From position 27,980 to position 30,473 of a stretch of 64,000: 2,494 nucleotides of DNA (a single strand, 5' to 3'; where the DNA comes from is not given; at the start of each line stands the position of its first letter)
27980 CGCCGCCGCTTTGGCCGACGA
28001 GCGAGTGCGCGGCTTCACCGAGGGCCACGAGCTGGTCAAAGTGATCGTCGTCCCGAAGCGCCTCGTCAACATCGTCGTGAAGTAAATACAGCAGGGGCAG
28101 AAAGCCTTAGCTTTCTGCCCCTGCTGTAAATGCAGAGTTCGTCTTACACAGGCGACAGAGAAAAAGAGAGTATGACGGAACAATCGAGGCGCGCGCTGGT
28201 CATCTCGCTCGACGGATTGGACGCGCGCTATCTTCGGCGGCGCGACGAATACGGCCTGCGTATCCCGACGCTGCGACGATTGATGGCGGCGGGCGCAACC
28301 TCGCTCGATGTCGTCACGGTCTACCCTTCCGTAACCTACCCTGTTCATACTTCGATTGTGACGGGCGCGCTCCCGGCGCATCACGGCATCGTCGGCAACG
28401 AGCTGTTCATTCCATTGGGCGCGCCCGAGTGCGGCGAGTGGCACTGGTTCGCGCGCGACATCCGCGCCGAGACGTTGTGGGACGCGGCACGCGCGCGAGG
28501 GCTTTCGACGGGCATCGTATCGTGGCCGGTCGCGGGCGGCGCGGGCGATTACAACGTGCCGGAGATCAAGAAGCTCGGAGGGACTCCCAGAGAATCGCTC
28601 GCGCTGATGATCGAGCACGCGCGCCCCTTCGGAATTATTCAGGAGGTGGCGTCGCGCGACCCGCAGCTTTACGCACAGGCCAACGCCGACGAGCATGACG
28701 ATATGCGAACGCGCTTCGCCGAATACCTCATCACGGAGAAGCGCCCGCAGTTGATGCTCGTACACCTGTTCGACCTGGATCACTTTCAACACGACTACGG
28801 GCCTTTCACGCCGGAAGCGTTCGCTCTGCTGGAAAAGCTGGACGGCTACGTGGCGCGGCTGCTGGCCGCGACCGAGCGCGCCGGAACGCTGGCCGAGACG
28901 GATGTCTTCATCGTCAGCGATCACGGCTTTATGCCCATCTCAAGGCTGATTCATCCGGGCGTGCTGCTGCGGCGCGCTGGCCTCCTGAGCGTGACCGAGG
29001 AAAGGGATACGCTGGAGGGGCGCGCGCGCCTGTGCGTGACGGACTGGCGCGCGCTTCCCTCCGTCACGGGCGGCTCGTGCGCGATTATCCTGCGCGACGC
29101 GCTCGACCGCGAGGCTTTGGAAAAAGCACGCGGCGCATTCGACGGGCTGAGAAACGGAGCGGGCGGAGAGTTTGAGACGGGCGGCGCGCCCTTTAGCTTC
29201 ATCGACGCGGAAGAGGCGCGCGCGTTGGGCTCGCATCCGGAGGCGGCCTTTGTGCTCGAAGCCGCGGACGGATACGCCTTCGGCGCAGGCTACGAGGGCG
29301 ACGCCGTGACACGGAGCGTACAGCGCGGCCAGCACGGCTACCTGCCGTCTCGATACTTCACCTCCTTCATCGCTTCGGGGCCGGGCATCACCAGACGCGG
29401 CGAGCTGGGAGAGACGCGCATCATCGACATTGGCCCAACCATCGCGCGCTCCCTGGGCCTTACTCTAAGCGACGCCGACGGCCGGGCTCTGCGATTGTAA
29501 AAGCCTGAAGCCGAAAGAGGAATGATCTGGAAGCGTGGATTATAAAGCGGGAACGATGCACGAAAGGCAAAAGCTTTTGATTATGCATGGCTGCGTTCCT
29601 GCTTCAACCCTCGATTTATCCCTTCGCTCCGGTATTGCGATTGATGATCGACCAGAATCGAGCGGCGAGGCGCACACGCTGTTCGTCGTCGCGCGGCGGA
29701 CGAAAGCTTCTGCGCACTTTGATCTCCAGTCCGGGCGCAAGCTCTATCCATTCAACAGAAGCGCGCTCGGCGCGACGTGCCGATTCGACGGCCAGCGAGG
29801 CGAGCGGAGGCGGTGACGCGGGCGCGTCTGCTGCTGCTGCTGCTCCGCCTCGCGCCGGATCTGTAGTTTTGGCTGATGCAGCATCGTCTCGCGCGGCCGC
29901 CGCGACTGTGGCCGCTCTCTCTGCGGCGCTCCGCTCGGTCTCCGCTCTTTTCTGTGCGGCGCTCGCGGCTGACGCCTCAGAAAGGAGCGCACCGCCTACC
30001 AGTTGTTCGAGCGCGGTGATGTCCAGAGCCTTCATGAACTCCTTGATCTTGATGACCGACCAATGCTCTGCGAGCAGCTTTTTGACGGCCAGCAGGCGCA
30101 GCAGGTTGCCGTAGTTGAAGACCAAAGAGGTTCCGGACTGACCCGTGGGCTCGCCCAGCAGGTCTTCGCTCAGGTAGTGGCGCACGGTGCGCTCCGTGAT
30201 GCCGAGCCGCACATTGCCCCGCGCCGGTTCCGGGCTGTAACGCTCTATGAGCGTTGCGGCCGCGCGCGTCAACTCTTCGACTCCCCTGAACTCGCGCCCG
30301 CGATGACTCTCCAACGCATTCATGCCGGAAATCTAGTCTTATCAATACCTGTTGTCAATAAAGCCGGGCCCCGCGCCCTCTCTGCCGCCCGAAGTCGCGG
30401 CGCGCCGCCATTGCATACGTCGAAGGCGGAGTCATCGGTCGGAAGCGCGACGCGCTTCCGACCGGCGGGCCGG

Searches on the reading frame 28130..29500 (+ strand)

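Call 104: search_protein_families(library=pfam, proteins=[window:28130-29500:+], max_evalue=0.00001)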
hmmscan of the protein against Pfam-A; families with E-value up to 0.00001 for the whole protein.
window:28130-29500:+ (456 aa): 1 family
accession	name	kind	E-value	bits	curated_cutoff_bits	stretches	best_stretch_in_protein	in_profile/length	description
PF01663.27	Phosphodiest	-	1.4e-47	163.4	23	1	23-297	2-249/342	Type I phosphodiesterase / nucleotide pyrophosphatase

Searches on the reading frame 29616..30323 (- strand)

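Call 104: search_protein_families(library=pfam, proteins=[window:29616-30323:-], max_evalue=0.00001)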
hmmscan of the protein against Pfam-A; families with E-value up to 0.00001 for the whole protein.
window:29616-30323:- (235 aa): 1 family
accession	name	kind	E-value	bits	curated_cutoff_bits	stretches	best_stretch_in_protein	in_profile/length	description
PF13411.12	MerR_1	-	5.3e-07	30.1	21.6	1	39-99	9-68/69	MerR HTH family regulatory protein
